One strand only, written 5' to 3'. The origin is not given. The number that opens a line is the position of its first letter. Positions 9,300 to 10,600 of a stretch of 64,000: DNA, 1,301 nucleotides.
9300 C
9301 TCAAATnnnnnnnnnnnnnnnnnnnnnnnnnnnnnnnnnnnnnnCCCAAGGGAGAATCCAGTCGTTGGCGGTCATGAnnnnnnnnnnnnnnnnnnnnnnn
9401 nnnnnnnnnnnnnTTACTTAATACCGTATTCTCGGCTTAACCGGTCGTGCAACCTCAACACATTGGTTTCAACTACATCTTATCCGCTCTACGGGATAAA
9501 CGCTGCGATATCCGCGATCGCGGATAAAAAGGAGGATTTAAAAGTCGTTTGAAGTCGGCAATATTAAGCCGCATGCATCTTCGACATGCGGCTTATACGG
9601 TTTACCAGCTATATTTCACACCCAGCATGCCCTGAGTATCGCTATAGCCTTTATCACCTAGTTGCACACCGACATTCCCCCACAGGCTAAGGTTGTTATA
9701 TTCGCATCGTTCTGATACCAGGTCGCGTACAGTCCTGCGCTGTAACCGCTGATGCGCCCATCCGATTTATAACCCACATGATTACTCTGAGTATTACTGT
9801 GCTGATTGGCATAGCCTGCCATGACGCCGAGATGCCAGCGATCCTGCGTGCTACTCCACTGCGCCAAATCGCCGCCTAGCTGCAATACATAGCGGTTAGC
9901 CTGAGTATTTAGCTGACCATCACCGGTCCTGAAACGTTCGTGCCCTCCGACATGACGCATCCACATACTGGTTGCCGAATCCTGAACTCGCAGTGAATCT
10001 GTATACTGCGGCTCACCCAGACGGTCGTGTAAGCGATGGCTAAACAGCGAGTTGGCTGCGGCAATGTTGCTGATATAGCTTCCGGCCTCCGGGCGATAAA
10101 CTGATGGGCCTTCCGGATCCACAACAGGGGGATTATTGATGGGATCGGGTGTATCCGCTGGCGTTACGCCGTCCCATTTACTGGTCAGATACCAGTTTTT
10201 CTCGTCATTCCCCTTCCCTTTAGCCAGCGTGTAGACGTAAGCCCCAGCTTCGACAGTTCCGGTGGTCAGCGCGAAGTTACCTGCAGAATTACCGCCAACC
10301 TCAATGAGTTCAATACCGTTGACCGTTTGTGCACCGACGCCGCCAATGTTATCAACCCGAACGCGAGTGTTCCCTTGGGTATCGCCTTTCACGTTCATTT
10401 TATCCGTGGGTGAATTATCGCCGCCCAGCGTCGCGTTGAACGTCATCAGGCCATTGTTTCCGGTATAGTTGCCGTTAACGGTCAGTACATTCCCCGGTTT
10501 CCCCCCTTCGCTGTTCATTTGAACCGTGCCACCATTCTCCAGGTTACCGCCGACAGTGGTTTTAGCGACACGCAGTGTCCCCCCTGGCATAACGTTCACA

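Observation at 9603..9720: Autotransporter translocator domain disrupted by internal deletion and frame change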

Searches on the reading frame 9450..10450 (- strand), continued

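Call 18: find_homologous_proteins(query=L002:6350-7330:+, max_evalue=1e-10)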
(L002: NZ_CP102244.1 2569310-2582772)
Query L002:6350-7330:+ (327 aa): 326 proteins with E <= 1e-10 among 2058 candidates; the best 120 are listed.
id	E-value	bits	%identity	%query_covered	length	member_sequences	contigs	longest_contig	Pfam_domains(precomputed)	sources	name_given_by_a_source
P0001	2.5e-217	739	100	100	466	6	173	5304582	PF03212.21,PF03797.26,PF18883.7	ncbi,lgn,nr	ncbi:autotransporter outer membrane beta-barrel domain-containing protein [Escherichia coli]|nr:auto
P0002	2.8e-216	735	99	100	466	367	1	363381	PF03212.21,PF03797.26,PF18883.7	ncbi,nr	ncbi:TPA: autotransporter outer membrane beta-barrel domain-containing protein [Escherichia coli]|nr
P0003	4.8e-215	731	99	100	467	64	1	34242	PF03212.21,PF03797.26,PF18883.7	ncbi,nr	ncbi:TPA: autotransporter outer membrane beta-barrel domain-containing protein, partial [Escherichia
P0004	2.6e-214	729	98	100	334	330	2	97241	PF03797.26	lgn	-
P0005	2.5e-213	726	98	100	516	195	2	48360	PF03212.21,PF03797.26,PF18883.7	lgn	-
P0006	5.5e-213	725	98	100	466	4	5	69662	PF03212.21,PF03797.26,PF18883.7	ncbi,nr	ncbi:TPA: autotransporter outer membrane beta-barrel domain-containing protein [Escherichia coli]|nr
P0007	1.5e-212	723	98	100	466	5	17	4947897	PF03212.21,PF03797.26,PF18883.7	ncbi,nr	ncbi:autotransporter outer membrane beta-barrel domain-containing protein [Escherichia coli]|nr:auto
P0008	1.7e-212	723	98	100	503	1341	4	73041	PF03212.21,PF03797.26,PF18883.7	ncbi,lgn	-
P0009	2.2e-212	723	98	100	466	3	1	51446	PF03212.21,PF03797.26,PF18883.7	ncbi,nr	ncbi:autotransporter outer membrane beta-barrel domain-containing protein [Escherichia coli]|nr:auto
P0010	2.4e-212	722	98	100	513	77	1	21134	PF03212.21,PF03797.26,PF18883.7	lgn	-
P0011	2.5e-212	722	98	100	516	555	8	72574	PF03212.21,PF03797.26,PF18883.7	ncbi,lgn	-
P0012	4.7e-212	721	98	100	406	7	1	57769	PF03797.26,PF18883.7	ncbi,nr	ncbi:autotransporter outer membrane beta-barrel domain-containing protein [Escherichia coli]|nr:auto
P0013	1.1e-211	720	97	100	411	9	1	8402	PF03797.26,PF18883.7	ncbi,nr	ncbi:autotransporter outer membrane beta-barrel domain-containing protein, partial [Escherichia coli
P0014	2.5e-211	719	97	100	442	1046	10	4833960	PF03212.21,PF03797.26,PF18883.7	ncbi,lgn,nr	ncbi:autotransporter outer membrane beta-barrel domain-containing protein [Escherichia coli]|nr:oute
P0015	3.3e-211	719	97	100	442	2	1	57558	PF03212.21,PF03797.26,PF18883.7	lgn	-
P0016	6.7e-211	718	97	100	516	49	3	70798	PF03212.21,PF03797.26,PF18883.7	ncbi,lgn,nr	ncbi:lipoprotein/autotransporter domain-containing protein [Escherichia coli]|nr:lipoprotein/autotra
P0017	1.0e-210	717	97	100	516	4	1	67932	PF03212.21,PF03797.26,PF18883.7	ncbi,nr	ncbi:autotransporter outer membrane beta-barrel domain-containing protein [Escherichia coli]|nr:auto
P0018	1.0e-209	714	96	100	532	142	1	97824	PF03212.21,PF03797.26,PF18883.7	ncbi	-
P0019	2.4e-209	713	97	100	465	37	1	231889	PF03212.21,PF03797.26,PF18883.7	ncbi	ncbi:autotransporter outer membrane beta-barrel domain-containing protein [Escherichia coli]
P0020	1.2e-203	694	94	100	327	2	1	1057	PF03797.26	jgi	jgi:autotransporter family porin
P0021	2.4e-187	640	97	89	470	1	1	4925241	PF03797.26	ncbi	-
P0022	4.2e-173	593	84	100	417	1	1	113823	PF03212.21,PF03797.26,PF18883.7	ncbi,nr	ncbi:TPA: autotransporter outer membrane beta-barrel domain-containing protein [Escherichia coli]|nr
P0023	2.1e-170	585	77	99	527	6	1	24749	PF03212.21,PF03797.26,PF18883.7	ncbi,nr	ncbi:hypothetical protein GM30_08970 [Trabulsiella odontotermitis]|nr:hypothetical protein GM30_0897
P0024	3.5e-169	581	97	82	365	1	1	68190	PF03797.26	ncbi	-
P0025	1.5e-168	578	76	99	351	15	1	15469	PF03797.26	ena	-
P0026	6.2e-167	573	100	78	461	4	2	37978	PF03797.26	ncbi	ncbi:TPA: autotransporter outer membrane beta-barrel domain-containing protein, partial [Escherichia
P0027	7.7e-166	570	75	100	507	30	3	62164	PF12951.14,PF03212.21,PF03797.26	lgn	-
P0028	8.7e-166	569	75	100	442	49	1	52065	PF03212.21,PF03797.26,PF18883.7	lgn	-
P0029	1.2e-165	569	75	100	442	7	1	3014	PF03212.21,PF03797.26,PF18883.7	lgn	-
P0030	4.6e-165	567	75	100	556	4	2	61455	PF12951.14,PF03212.21,PF03797.26,PF18883.7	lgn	-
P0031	4.3e-159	547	98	76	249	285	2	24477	PF03797.26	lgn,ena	-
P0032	3.0e-156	538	75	95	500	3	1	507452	PF03797.26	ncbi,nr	ncbi:autotransporter outer membrane beta-barrel domain-containing protein [Escherichia albertii]|nr:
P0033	6.8e-156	537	73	96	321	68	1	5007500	PF03797.26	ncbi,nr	ncbi:autotransporter outer membrane beta-barrel domain-containing protein [Escherichia albertii]|nr:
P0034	2.0e-154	532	69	100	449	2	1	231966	PF03212.21,PF03797.26,PF18883.7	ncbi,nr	ncbi:hypothetical protein GM30_05180 [Trabulsiella odontotermitis]|nr:hypothetical protein GM30_0518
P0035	7.2e-153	527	98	73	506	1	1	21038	PF07804.19,PF03797.26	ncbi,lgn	ncbi:autotransporter outer membrane beta-barrel domain-containing protein [Escherichia coli]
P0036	1.7e-152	526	89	81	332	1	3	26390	PF00370.28,PF03797.26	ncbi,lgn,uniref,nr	ncbi:autotransporter outer membrane beta-barrel domain-containing protein [Escherichia coli]|uniref:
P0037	4.1e-151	521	98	73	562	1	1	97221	PF03212.21,PF07804.19,PF03797.26,PF18883.7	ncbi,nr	ncbi:TPA: autotransporter outer membrane beta-barrel domain-containing protein [Escherichia coli]|nr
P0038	1.5e-150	519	93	78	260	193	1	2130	PF03797.26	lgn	-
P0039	4.9e-146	504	98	70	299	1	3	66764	PF03797.26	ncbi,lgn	-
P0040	5.1e-142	491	65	99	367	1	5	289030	PF03797.26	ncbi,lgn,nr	nr:autotransporter outer membrane beta-barrel domain-containing protein [Trabulsiella odontotermitis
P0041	1.6e-138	480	75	83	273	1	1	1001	PF03797.26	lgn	-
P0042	2.9e-138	479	96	68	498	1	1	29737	PF03797.26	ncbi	-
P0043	2.7e-137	476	98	39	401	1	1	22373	PF03212.21,PF03797.26,PF18883.7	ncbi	ncbi:autotransporter outer membrane beta-barrel domain-containing protein, partial [Escherichia coli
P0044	9.4e-137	474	98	66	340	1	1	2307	PF00497.26,PF03797.26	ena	-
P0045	1.4e-136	473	64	99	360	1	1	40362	PF03797.26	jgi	jgi:autotransporter family porin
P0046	1.5e-133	463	61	99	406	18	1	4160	PF03797.26,PF18883.7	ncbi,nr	ncbi:autotransporter outer membrane beta-barrel domain-containing protein, partial [Hafnia paralvei]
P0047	1.9e-133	463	61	99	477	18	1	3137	PF03212.21,PF03797.26,PF18883.7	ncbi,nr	ncbi:autotransporter outer membrane beta-barrel domain-containing protein, partial [Escherichia coli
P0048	2.1e-133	463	63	98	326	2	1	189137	PF03797.26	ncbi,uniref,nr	ncbi:autotransporter [Trabulsiella odontotermitis]|uniref:Autotransporter n=1 Tax=Trabulsiella odont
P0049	1.3e-132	460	60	99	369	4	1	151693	PF03797.26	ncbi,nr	ncbi:autotransporter outer membrane beta-barrel domain-containing protein, partial [Escherichia coli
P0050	2.7e-132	459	60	99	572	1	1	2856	PF03212.21,PF03797.26,PF18883.7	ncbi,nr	ncbi:TPA: autotransporter outer membrane beta-barrel domain-containing protein [Escherichia coli]|nr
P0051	2.9e-132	459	77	78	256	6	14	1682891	PF03797.26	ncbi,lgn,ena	-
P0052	3.7e-132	459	60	99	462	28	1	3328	PF03212.21,PF03797.26,PF18883.7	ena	-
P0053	7.2e-132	458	60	99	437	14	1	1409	PF03212.21,PF03797.26,PF18883.7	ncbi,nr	ncbi:autotransporter outer membrane beta-barrel domain-containing protein, partial [Escherichia coli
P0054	7.9e-132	458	60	99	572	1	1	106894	PF03212.21,PF03797.26,PF18883.7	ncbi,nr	ncbi:autotransporter outer membrane beta-barrel domain-containing protein [Escherichia sp. 14.0993]|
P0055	8.6e-132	458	60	99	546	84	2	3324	PF12951.14,PF03212.21,PF03797.26,PF18883.7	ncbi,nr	ncbi:autotransporter outer membrane beta-barrel domain-containing protein, partial [Shigella sonnei]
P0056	9.1e-132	458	98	64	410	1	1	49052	PF03212.21,PF03797.26,PF18883.7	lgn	-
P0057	2.8e-131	456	59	99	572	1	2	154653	PF03212.21,PF03797.26,PF18883.7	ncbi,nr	ncbi:TPA: autotransporter outer membrane beta-barrel domain-containing protein [Escherichia coli]|nr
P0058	2.9e-131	456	60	99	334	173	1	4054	PF03797.26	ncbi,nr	ncbi:autotransporter outer membrane beta-barrel domain-containing protein, partial [Escherichia coli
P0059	1.2e-130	454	60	99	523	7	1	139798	PF03212.21,PF03797.26,PF18883.7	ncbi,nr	ncbi:autotransporter outer membrane beta-barrel domain-containing protein, partial [Escherichia coli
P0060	4.4e-130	452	60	99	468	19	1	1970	PF03212.21,PF03797.26,PF18883.7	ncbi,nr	ncbi:autotransporter outer membrane beta-barrel domain-containing protein, partial [Escherichia coli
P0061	2.7e-129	449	60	99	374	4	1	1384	PF03797.26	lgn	-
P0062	2.9e-129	449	59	99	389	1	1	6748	PF03797.26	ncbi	ncbi:MAG: autotransporter outer membrane beta-barrel domain-containing protein, partial [Kluyvera sp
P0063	3.7e-129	449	59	99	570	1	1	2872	PF03212.21,PF03797.26,PF18883.7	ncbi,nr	ncbi:TPA: autotransporter outer membrane beta-barrel domain-containing protein, partial [Escherichia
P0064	4.3e-129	449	97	63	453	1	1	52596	PF03212.21,PF03797.26,PF18883.7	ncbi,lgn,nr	ncbi:autotransporter outer membrane beta-barrel domain-containing protein [Escherichia coli]|nr:auto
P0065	1.0e-127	444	57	99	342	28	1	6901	PF03797.26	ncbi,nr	ncbi:TPA: autotransporter outer membrane beta-barrel domain-containing protein, partial [Escherichia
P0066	1.1e-127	444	58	99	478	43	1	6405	PF03212.21,PF03797.26,PF18883.7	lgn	-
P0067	3.3e-127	443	93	65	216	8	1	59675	PF03797.26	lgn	-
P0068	3.5e-127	442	58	99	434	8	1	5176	PF03212.21,PF03797.26,PF18883.7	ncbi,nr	ncbi:autotransporter outer membrane beta-barrel domain-containing protein, partial [Escherichia coli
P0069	1.5e-126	440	98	62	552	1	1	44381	PF03212.21,PF03797.26,PF18883.7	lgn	-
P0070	1.7e-126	440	98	61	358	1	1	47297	PF03797.26,PF25539.2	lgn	-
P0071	1.9e-126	440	59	96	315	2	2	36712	PF03797.26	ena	-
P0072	2.4e-126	440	98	62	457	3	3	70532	PF03212.21,PF03797.26,PF18883.7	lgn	-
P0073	2.5e-126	440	97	61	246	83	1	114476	PF03797.26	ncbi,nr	ncbi:autotransporter [Escherichia coli]|nr:autotransporter [Escherichia coli]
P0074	2.8e-126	440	99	44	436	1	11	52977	PF03212.21,PF03797.26,PF18883.7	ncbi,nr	ncbi:autotransporter outer membrane beta-barrel domain-containing protein, partial [Escherichia coli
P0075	4.7e-126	439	58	99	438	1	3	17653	PF03212.21,PF03797.26,PF18883.7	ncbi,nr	ncbi:autotransporter outer membrane beta-barrel domain-containing protein, partial [Yersinia enteroc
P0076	5.0e-126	439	57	99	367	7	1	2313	PF03797.26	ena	-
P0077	1.3e-125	437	98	60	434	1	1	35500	PF00370.28,PF03797.26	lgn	-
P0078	2.6e-125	436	58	99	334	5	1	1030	PF03797.26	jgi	jgi:outer membrane autotransporter barrel domain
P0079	4.7e-125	436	58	100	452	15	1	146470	PF03212.21,PF03797.26,PF18883.7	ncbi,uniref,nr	ncbi:autotransporter outer membrane beta-barrel domain-containing protein [Citrobacter amalonaticus]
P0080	1.6e-124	434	57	100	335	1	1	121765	PF03797.26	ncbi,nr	ncbi:autotransporter outer membrane beta-barrel domain-containing protein, partial [Escherichia coli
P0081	3.5e-124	433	57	100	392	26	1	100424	PF03797.26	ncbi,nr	ncbi:autotransporter outer membrane beta-barrel domain-containing protein, partial [Escherichia coli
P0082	5.7e-124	432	60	94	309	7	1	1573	PF03797.26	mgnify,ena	mgnify:FL=1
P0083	7.7e-124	432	57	99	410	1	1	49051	PF03797.26,PF18883.7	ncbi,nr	ncbi:autotransporter outer membrane beta-barrel domain-containing protein, partial [Salmonella enter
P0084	1.0e-123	431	58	99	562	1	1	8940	PF03212.21,PF03797.26,PF18883.7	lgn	-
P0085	2.6e-123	430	59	99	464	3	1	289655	PF03212.21,PF03797.26,PF18883.7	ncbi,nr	ncbi:autotransporter [Escherichia coli]|nr:autotransporter [Escherichia coli]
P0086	3.2e-123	429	76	73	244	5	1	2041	PF03797.26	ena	-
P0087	7.7e-122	425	97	60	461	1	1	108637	PF03212.21,PF03797.26,PF18883.7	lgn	-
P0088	9.0e-122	425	57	99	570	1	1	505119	PF03212.21,PF03797.26,PF18883.7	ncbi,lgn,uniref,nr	uniref:autotransporter outer membrane beta-barrel domain-containing protein n=1 Tax=Kluyvera genomos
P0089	1.0e-121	425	60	93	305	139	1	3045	PF03797.26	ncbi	ncbi:autotransporter outer membrane beta-barrel domain-containing protein, partial [Escherichia coli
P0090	2.6e-121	423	97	60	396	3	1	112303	PF03212.21,PF03797.26,PF18883.7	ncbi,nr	ncbi:autotransporter outer membrane beta-barrel domain-containing protein [Escherichia coli]|nr:auto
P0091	4.1e-121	423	57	99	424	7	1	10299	PF03212.21,PF03797.26,PF18883.7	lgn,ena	-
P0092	5.8e-121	422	57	100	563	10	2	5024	PF03212.21,PF03797.26,PF18883.7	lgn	-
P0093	2.5e-120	420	57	100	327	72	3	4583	PF03797.26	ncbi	ncbi:autotransporter outer membrane beta-barrel domain-containing protein, partial [Escherichia coli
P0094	1.4e-119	418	57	94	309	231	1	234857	PF03797.26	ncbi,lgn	ncbi:autotransporter outer membrane beta-barrel domain-containing protein, partial [Escherichia coli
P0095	2.0e-119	417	55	99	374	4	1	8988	PF03797.26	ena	-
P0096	2.1e-119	417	55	99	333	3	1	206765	PF03797.26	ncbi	ncbi:TPA: autotransporter outer membrane beta-barrel domain-containing protein, partial [Providencia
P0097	6.5e-119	415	55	99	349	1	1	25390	PF03797.26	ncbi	ncbi:autotransporter outer membrane beta-barrel domain-containing protein, partial [Enterobacter hor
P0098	8.7e-119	415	98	58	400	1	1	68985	PF07804.19,PF03797.26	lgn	-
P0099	1.4e-118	414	57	100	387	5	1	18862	PF03797.26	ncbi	ncbi:autotransporter outer membrane beta-barrel domain-containing protein, partial [Enterobacter asb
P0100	1.4e-118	414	57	99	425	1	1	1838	PF03797.26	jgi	jgi:autotransporter family porin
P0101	2.9e-118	413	58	99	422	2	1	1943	PF03797.26,PF18883.7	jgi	jgi:autotransporter family porin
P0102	3.0e-118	413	56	100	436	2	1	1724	PF03797.26,PF18883.7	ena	-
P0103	4.2e-118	413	56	100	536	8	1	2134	PF03212.21,PF03797.26,PF18883.7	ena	-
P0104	4.3e-118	413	56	100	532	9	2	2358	PF03212.21,PF03797.26,PF18883.7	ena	-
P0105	4.7e-118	412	56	100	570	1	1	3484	PF03212.21,PF03797.26,PF18883.7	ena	-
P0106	5.3e-118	412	55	97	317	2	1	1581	PF03797.26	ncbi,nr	ncbi:autotransporter outer membrane beta-barrel domain-containing protein, partial [Enterobacter hor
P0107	1.5e-117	411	56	96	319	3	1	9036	PF03797.26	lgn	-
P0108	1.6e-117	411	56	100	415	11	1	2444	PF03797.26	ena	-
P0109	1.7e-117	411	56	100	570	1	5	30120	PF03212.21,PF03797.26,PF18883.7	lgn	-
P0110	2.9e-117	410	55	100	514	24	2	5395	PF03212.21,PF03797.26,PF18883.7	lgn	-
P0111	1.2e-116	408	97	57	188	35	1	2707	PF03797.26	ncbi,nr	ncbi:autotransporter outer membrane beta-barrel domain-containing protein, partial [Escherichia coli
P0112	1.3e-116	408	55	100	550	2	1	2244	PF03212.21,PF03797.26,PF18883.7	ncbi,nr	ncbi:type V secretion protein A [Yersinia massiliensis]|nr:type V secretion protein A [Yersinia mass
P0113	1.5e-116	408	56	100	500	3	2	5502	PF03212.21,PF03797.26,PF18883.7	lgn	-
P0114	8.9e-116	405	54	100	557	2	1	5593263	PF03212.21,PF03797.26,PF18883.7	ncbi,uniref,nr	ncbi:autotransporter outer membrane beta-barrel domain-containing protein [Serratia proteamaculans]|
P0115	2.2e-115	404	53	100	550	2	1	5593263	PF03212.21,PF03797.26,PF18883.7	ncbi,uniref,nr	ncbi:autotransporter outer membrane beta-barrel domain-containing protein [Serratia proteamaculans]|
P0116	4.0e-115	403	55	99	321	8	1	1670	PF03797.26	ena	-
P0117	1.1e-114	401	54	99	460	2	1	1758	PF03212.21,PF03797.26,PF18883.7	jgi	jgi:autotransporter family porin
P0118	2.1e-114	400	56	96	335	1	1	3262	PF03797.26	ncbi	ncbi:autotransporter outer membrane beta-barrel domain-containing protein, partial [Yersinia rochest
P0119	4.7e-114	399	53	100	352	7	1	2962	PF03797.26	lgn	-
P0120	6.7e-114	399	56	94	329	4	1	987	PF03797.26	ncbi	ncbi:autotransporter outer membrane beta-barrel domain-containing protein, partial [Citrobacter murl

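Call 29: predict_structure(alignment_id=A1)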
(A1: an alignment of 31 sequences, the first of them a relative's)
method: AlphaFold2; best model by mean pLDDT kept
length: 327 residues; sequences in the alignment: 31
mean_pLDDT: 87.7   pTM: 0.86
mean pLDDT of the five models: 87.7, 87.6, 87.4, 87.0, 86.3
residues with pLDDT >= 90: 183; 70-90: 116; 50-70: 20; < 50: 8
segments of 3 or more residues with pLDDT < 50: 31-38
pLDDT, mean of each block of 10 residues (from residue 1): 86 96 74 47 85 92 91 92 75 95 91 93 93 77 96 83 95 94 81 90 95 88 92 91 70 91 94 87 95 85 94 93 89
secondary structure, 60 per line:
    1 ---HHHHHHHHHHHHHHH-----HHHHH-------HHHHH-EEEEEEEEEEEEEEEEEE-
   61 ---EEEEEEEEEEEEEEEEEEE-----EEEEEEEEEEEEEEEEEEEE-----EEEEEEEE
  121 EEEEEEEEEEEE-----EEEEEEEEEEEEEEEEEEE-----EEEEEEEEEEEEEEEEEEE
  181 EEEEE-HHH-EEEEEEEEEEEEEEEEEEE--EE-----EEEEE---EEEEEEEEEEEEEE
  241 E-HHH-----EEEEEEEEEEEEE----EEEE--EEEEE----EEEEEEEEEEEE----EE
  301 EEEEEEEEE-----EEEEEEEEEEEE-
elements in order: H4-18 H24-28 H36-40 E42-59 E64-82 E88-107 E113-132 E138-156 E162-185 E191-209 E219-223 E227-241 E251-263 E268-271 E274-278 E283-294 E299-309 E315-326

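Call 35: fold_search(model_id=the predicted structure, library=pdb)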
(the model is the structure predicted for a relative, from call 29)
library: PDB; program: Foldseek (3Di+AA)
matches with E <= 10: 817; with E <= 0.001: 176
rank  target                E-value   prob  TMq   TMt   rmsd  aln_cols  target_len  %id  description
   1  4mee                  2.4e-31  1.00  0.89  0.95   1.8       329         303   37  Crystal structure of the transport unit of the autotransporter AIDA-I from Escherichia coli (released 2014-06-04)
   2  3qq2_B                3.5e-12  1.00  0.59  0.75   5.5       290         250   19  Crystal Structure of the Beta Domain of the Bordetella Autotransporter Brka (released 2011-04-13)
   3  3aeh_A                3.7e-12  1.00  0.68  0.80   4.4       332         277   16  Integral membrane domain of autotransporter Hbp (released 2010-07-07)
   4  3slj                  3.7e-12  1.00  0.71  0.76   5.1       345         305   16  Pre-cleavage Structure of the Autotransporter EspP - N1023A mutant (released 2011-11-16)
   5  3slt                  4.4e-12  1.00  0.76  0.81   3.5       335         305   16  Pre-cleavage Structure of the Autotransporter EspP - N1023S Mutant (released 2011-11-16)
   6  3slo                  6.1e-12  1.00  0.71  0.76   5.1       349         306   17  Pre-cleavage Structure of the Autotransporter EspP - N1023D mutant (released 2011-11-16)
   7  3qq2_A                1.5e-11  1.00  0.57  0.74   5.2       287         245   19  Crystal Structure of the Beta Domain of the Bordetella Autotransporter Brka (released 2011-04-13)
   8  3qq2_C                1.6e-11  1.00  0.57  0.73   6.0       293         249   18  Crystal Structure of the Beta Domain of the Bordetella Autotransporter Brka (released 2011-04-13)
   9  3kvn_X                5.8e-11  1.00  0.62  0.35   6.1       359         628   16  Crystal structure of the full-length autotransporter EstA from Pseudomonas aeruginosa (released 2010-01-26)
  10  3kvn_A                7.3e-11  1.00  0.61  0.35   6.3       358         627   16  Crystal structure of the full-length autotransporter EstA from Pseudomonas aeruginosa (released 2010-01-26)
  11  8bo2_P                5.0e-10  1.00  0.64  0.69   4.2       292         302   14  BAM-EspP complex structure with BamA-S425C/EspP-S1299C mutations in nanodisc (released 2023-04-26)
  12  2qom_A                5.9e-10  1.00  0.60  0.72   5.5       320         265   17  The crystal structure of the E.coli EspP autotransporter Beta-domain. (released 2007-11-13)
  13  9oqa                  3.1e-09  1.00  0.49  0.30   7.1       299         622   14  Cryo-EM structure of AaaA, a Pseudomonas Aeruginosa autotransporter (released 2025-08-13)
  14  2qom_B                5.1e-09  1.00  0.59  0.70   6.4       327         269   15  The crystal structure of the E.coli EspP autotransporter Beta-domain. (released 2007-11-13)
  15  1uyn                  6.4e-09  1.00  0.52  0.59   7.8       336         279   14  Translocator domain of autotransporter NalP from Neisseria meningitidis (released 2004-03-18)
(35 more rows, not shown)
